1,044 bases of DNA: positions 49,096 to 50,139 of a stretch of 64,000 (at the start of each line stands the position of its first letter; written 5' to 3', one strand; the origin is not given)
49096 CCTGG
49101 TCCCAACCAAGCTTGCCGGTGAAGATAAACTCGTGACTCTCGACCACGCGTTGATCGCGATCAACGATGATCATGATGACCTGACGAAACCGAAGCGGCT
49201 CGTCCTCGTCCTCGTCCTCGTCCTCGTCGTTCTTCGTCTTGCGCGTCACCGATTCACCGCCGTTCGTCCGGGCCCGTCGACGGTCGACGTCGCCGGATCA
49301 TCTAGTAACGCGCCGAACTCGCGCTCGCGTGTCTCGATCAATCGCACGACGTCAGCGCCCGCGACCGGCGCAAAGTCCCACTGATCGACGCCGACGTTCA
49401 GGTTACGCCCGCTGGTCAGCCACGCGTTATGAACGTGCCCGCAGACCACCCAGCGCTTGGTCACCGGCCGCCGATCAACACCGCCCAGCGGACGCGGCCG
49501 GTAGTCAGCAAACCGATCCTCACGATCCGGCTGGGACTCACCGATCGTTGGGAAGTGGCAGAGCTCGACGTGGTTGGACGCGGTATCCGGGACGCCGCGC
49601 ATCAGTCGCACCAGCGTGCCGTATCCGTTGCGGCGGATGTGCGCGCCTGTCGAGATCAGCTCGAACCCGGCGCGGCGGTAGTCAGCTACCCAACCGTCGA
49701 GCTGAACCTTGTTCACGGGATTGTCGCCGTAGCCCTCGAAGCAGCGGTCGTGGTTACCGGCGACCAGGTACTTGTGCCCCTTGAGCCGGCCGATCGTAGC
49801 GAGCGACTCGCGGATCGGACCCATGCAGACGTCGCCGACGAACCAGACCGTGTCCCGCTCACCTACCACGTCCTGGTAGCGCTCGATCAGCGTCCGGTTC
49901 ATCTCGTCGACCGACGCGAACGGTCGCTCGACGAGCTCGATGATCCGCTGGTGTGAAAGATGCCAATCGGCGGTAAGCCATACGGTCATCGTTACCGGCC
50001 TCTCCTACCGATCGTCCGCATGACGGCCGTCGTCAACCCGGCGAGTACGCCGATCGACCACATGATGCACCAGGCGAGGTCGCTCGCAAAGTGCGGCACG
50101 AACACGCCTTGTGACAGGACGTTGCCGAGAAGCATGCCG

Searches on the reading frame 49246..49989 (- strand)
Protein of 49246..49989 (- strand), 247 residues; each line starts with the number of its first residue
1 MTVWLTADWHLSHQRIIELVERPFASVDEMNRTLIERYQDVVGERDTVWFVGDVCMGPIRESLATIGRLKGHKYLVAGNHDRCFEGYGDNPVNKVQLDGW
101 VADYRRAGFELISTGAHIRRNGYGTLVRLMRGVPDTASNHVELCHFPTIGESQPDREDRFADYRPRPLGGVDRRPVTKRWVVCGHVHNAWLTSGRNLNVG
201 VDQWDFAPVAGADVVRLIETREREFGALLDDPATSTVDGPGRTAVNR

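Call 12: search_protein_families(library=phrogs, proteins=[window:49246-49989:-], max_evalue=0.00001)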
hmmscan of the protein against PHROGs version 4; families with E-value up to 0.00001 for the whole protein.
window:49246-49989:- (247 aa): 1 family
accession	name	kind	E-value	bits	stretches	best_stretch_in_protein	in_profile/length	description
phrog_547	-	other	7.8e-39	134.2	1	1-225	29-206/245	phosphoesterase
